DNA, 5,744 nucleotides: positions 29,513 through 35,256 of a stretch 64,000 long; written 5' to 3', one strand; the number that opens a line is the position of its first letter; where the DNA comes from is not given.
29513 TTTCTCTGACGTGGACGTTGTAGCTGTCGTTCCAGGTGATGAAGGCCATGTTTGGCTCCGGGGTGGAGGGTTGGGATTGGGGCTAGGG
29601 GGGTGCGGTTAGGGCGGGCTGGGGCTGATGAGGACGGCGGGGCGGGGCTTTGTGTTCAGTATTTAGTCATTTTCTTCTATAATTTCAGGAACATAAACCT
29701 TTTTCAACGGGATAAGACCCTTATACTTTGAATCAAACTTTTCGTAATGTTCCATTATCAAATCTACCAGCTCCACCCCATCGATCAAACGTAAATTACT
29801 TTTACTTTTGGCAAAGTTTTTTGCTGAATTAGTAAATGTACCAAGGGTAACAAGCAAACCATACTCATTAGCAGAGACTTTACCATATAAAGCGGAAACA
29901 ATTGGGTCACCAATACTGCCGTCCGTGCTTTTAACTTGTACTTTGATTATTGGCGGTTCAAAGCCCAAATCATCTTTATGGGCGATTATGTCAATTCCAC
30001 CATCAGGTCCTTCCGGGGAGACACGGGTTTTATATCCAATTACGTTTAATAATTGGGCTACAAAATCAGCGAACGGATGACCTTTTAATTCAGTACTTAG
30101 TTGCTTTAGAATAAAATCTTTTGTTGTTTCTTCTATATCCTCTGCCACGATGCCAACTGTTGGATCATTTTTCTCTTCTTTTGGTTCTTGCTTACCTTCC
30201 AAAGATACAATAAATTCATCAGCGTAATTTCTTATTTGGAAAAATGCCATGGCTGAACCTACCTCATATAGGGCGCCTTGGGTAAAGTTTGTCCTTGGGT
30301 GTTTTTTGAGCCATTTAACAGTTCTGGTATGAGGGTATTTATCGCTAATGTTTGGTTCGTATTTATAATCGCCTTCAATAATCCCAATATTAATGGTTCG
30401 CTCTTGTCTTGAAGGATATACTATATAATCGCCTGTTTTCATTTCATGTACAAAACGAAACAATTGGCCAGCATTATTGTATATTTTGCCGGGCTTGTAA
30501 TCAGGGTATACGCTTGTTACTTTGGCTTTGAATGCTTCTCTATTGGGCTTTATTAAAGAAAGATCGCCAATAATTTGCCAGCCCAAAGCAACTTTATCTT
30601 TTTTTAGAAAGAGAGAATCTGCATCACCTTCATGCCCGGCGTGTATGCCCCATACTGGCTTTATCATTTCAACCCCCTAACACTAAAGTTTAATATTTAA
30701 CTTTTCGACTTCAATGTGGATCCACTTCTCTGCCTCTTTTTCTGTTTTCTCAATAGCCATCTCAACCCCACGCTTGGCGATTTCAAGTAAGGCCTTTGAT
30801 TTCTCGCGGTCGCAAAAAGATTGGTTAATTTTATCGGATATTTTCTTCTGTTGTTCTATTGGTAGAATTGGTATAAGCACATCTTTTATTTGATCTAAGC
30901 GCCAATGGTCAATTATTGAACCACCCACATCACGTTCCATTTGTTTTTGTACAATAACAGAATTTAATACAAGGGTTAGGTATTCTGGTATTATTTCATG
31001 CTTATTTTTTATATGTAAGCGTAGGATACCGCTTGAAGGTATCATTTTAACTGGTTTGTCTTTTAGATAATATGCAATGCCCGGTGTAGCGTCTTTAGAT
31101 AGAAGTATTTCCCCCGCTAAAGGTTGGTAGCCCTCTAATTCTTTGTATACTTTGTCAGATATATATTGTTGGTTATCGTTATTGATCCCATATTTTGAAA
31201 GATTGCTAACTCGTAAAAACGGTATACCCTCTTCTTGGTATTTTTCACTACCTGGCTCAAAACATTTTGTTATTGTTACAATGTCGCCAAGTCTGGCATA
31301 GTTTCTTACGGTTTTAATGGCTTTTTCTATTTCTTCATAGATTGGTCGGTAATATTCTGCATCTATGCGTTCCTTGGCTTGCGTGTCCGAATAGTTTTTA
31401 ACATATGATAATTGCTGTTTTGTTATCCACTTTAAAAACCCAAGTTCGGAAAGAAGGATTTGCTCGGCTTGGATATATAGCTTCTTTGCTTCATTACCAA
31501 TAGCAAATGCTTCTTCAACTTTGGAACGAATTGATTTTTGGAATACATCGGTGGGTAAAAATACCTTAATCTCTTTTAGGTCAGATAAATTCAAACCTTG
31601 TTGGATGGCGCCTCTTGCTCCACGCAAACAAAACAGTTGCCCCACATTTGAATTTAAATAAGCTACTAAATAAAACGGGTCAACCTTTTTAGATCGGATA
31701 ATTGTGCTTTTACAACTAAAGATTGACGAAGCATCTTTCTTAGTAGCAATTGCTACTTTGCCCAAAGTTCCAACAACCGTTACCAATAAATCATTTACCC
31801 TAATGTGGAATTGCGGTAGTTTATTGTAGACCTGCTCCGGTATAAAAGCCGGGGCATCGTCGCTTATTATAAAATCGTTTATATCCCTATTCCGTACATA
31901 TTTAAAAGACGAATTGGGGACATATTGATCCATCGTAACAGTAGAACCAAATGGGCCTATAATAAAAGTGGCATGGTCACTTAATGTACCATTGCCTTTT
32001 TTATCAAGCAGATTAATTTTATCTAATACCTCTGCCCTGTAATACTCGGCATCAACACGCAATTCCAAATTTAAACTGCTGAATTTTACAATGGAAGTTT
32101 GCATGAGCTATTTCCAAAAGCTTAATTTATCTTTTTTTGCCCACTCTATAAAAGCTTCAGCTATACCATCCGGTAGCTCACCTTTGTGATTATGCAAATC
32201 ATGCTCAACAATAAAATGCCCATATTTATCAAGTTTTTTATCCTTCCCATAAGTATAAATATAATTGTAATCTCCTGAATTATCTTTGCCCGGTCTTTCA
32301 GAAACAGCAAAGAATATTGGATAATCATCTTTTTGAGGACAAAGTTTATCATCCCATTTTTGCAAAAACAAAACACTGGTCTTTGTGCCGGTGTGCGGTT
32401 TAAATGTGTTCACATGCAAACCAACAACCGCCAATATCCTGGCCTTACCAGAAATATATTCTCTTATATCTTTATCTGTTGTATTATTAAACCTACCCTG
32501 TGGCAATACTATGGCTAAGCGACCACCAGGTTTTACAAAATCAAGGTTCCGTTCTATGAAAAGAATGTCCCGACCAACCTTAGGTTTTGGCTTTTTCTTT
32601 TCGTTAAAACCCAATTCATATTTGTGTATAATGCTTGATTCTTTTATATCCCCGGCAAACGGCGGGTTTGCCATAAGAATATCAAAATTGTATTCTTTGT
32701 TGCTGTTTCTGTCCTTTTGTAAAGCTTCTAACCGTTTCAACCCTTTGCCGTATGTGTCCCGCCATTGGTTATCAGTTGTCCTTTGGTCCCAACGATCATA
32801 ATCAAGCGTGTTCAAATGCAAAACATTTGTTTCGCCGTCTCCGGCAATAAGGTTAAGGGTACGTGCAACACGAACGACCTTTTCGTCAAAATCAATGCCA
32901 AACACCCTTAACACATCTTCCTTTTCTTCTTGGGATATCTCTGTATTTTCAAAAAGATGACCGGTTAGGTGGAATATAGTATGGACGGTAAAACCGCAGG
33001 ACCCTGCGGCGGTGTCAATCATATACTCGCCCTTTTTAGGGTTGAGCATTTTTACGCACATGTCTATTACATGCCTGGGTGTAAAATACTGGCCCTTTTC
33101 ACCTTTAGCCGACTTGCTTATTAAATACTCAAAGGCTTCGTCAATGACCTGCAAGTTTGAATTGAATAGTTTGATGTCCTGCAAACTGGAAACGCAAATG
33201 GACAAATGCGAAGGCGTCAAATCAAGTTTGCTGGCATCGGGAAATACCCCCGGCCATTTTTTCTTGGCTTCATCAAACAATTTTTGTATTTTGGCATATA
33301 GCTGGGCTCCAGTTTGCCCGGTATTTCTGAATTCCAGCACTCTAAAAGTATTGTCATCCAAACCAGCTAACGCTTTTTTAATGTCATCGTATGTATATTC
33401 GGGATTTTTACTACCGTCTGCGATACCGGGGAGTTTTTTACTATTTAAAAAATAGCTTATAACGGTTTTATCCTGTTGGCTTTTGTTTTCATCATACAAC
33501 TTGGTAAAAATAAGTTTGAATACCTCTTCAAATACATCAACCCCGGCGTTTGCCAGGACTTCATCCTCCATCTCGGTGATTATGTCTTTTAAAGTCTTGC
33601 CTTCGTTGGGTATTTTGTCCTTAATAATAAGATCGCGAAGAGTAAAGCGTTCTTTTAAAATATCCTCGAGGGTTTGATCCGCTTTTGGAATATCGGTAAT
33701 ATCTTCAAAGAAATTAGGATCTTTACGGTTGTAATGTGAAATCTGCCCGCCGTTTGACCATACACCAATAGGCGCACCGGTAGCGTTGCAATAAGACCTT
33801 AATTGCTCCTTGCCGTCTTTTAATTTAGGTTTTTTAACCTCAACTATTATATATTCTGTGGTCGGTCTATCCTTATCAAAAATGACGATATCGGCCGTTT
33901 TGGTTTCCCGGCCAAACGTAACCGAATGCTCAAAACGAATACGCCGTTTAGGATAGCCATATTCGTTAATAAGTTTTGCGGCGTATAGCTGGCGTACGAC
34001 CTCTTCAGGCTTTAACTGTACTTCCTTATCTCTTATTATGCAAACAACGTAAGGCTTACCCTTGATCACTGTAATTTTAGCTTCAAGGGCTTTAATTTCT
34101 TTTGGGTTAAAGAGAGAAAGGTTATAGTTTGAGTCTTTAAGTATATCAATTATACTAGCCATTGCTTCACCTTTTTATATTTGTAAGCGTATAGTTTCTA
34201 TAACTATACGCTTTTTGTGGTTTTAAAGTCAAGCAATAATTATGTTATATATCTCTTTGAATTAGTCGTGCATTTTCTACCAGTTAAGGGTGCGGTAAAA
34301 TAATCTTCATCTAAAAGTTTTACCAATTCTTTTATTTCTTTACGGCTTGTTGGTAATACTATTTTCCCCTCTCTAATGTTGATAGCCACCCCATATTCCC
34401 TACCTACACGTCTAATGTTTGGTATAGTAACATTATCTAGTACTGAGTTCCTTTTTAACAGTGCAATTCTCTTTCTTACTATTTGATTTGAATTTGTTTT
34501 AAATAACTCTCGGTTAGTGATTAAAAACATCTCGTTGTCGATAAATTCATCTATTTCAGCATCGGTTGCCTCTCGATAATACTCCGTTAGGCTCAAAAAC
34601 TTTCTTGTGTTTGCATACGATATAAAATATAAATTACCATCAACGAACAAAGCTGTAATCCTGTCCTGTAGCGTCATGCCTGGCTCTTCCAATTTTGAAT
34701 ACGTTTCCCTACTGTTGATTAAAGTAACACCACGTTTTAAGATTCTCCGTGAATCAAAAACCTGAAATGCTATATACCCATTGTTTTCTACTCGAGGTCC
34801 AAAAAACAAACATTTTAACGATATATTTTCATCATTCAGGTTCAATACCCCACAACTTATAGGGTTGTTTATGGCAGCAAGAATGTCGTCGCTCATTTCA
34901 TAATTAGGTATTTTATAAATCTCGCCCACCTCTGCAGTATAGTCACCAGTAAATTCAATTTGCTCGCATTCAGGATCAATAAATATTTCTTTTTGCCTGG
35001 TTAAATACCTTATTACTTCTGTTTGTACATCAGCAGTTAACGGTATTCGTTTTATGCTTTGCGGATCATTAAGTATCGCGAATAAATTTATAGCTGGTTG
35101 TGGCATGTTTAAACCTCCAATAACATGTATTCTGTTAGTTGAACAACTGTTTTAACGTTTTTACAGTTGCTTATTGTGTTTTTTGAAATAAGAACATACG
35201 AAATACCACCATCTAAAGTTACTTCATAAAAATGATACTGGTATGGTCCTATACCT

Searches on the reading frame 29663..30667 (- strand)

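Call 23: search_protein_families(library=padloc, proteins=[window:29663-30667:-], max_evalue=0.01)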
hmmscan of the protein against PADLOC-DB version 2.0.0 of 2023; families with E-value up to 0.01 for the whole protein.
window:29663-30667:- (334 aa): 10 families
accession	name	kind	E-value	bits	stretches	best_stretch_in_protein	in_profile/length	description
PDLC04819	PDC-S02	-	1e-139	463.4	1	1-329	1-331/334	-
PDLC04815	PDC-S02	-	4.6e-81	270.8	1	5-327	3-341/346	-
PDLC04806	PDC-S02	-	3e-42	143.1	1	3-326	2-322/324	-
PDLC03448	REase_II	-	2e-17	60.6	1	5-168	266-428/857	Type II restriction enzyme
PDLC04824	PDC-S02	-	2.2e-17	61.3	1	5-193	4-196/308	-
PDLC03657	mREase_IV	-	3.3e-13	47.6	1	118-308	90-295/317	Type IV methyl-directed restriction enzyme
PDLC04796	PDC-S02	-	7.1e-13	46.2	1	160-308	210-361/390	-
PDLC04799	PDC-S02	-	4.7e-10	37.1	1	39-199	39-202/308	-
PDLC03663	mREase_IV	-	9.5e-09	32.4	1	196-310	414-529/544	Type IV methyl-directed restriction enzyme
PDLC00631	ZorD1|ZorD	-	2.3e-06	23.7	1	181-307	936-1063/1071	"SWI2/SNF2 helicase, Mrr-like nuclease"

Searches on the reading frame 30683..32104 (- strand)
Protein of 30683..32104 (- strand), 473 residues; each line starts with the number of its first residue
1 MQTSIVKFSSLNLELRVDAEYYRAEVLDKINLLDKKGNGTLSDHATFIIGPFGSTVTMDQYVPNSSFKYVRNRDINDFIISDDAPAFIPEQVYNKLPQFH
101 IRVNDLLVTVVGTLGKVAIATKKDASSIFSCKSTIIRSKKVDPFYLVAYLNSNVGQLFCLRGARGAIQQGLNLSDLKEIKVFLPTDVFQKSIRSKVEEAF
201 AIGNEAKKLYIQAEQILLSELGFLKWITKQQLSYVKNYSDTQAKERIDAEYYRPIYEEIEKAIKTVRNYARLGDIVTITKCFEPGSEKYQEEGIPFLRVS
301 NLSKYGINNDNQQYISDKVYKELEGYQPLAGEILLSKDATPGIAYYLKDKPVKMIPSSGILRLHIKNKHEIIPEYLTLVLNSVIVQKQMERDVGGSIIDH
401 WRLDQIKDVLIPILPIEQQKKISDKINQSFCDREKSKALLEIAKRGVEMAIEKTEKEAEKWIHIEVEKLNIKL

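Call 23: search_protein_families(library=padloc, proteins=[window:30683-32104:-], max_evalue=0.01)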
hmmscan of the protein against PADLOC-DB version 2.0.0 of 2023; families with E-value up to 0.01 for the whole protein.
window:30683-32104:- (473 aa): 83 families (the best 25 are shown)
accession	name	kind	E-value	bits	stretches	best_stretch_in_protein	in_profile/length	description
PDLC03095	Specificity_I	-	3.9e-44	149.2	1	4-453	12-462/473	Type I specificity subunit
PDLC03120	Specificity_I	-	1.1e-42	144.9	1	6-453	13-452/515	Type I specificity subunit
PDLC04137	mad5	-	1.5e-36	124.4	1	64-451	29-390/392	mads_5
PDLC03179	Specificity_I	-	2e-36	124.1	2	268-430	395-559/589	Type I specificity subunit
PDLC03108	Specificity_I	-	2.8e-35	120.5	2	286-445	264-421/452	Type I specificity subunit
PDLC03086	Specificity_I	-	4.8e-35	119.4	2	284-427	28-171/458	Type I specificity subunit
PDLC03169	Specificity_I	-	1.1e-34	118.7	2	267-430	221-386/461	Type I specificity subunit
PDLC03089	Specificity_I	-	2.4e-33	113.9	2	270-426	8-165/446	Type I specificity subunit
PDLC03155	Specificity_I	-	2.6e-32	110.4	2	14-275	14-279/520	Type I specificity subunit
PDLC03079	Specificity_I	-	3.8e-31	106.7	2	59-326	44-309/470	Type I specificity subunit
PDLC03069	Specificity_I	-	1.2e-30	104.9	2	287-428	215-356/387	Type I specificity subunit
PDLC03168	Specificity_I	-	2.5e-30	104.3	2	270-427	8-163/459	Type I specificity subunit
PDLC03100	Specificity_I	-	1e-29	102.2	2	260-441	190-374/392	Type I specificity subunit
PDLC03068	Specificity_I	-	9.2e-29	98.8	2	270-424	7-160/403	Type I specificity subunit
PDLC03197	Specificity_I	-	3.6e-28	96.6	1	105-459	100-449/459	Type I specificity subunit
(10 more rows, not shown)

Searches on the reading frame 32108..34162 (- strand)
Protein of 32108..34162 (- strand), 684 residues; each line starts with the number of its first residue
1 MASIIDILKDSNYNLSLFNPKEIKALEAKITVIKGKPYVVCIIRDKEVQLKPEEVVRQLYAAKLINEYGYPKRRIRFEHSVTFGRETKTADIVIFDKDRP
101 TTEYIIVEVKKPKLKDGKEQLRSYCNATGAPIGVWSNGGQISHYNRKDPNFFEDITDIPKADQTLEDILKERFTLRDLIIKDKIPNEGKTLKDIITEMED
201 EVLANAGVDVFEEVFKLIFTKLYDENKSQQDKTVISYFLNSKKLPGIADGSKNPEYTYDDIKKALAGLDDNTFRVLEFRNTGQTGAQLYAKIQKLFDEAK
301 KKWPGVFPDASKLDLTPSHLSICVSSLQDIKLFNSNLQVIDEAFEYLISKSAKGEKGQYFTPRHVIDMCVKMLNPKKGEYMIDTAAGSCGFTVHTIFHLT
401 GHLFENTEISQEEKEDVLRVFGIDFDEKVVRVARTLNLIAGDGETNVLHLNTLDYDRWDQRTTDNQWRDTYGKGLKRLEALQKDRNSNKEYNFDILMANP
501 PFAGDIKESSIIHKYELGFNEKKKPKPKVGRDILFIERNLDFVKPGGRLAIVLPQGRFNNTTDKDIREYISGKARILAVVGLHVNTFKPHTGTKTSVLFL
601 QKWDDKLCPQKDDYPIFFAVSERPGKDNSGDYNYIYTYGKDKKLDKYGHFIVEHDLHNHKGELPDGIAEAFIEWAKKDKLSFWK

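Call 23: search_protein_families(library=padloc, proteins=[window:32108-34162:-], max_evalue=0.01)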
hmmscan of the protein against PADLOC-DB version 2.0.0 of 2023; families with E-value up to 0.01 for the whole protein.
window:32108-34162:- (684 aa): 46 families (the best 25 are shown)
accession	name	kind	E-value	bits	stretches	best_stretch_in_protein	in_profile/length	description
PDLC03034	MTase_I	-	3.4e-289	958.8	2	271-683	241-669/672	Type I methyltransferase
PDLC03318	MTase_II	-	2.1e-68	229.3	2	280-641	265-669/723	Type II methyltransferase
PDLC03021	MTase_I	-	2.6e-46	156.5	2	192-458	8-266/491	Type I methyltransferase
PDLC04134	mad2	-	9.5e-45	151.3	1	53-630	5-468/492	mads_2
PDLC03030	MTase_I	-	2.3e-44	149.9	2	283-605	258-584/670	Type I methyltransferase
PDLC03018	MTase_I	-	5.3e-39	132.2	2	38-419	10-366/749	Type I methyltransferase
PDLC03218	MTase_II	-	2e-30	103.9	2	492-603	372-482/532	Type II methyltransferase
PDLC03026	MTase_I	-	2.4e-30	104.1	1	281-603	63-356/487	Type I methyltransferase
PDLC03317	MTase_II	-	4.2e-22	76.3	2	492-655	425-581/831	Type II methyltransferase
PDLC03025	MTase_I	-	7.3e-21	72.5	2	305-454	107-257/569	Type I methyltransferase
PDLC03624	REase_MTase_IIG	-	7.8e-20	68.4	1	323-651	384-689/1271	Type IIG restriction enzyme-methyltransferase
PDLC03031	MTase_I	-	7.5e-16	55.5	2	323-397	145-225/834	Type I methyltransferase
PDLC03311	MTase_II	-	7.3e-15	52.6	1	489-602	98-208/464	Type II methyltransferase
PDLC03022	MTase_I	-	8.8e-15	52.1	2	483-602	290-406/857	Type I methyltransferase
PDLC03357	MTase_II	-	7.6e-14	49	1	345-604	110-336/620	Type II methyltransferase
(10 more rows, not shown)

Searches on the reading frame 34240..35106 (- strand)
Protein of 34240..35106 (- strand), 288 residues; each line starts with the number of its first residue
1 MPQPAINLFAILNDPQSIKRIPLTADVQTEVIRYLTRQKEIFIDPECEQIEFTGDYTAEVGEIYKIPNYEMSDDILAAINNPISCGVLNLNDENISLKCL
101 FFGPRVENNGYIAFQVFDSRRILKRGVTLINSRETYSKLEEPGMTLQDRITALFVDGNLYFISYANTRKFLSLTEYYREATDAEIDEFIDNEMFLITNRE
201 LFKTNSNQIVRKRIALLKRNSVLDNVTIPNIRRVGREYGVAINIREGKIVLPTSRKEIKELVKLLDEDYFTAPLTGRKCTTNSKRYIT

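Call 23: search_protein_families(library=padloc, proteins=[window:34240-35106:-], max_evalue=0.01)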
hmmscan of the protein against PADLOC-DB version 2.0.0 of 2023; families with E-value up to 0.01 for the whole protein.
window:34240-35106:- (288 aa): 8 families
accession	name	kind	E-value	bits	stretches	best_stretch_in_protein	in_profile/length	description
PDLC00222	KwaB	-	3.5e-82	274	1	7-287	2-291/292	DUF4868 domain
PDLC00234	KwaB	-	2.7e-65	218.6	1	7-287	3-288/289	DUF4868 domain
PDLC00225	KwaB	-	2.4e-53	179.4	1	7-286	2-290/291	DUF4868 domain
PDLC00229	KwaB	-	1.8e-50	170.1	1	7-286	3-280/282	DUF4868 domain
PDLC00230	KwaB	-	2.6e-10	38.2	1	92-286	115-315/322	DUF4868 domain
PDLC00223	KwaB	-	1.5e-09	35.4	1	137-285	181-332/339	DUF4868 domain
PDLC00233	KwaB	-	7e-06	23.4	1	84-280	103-307/320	DUF4868 domain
PDLC04978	PDC-S26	-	0.0072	13.5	1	155-215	196-256/451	-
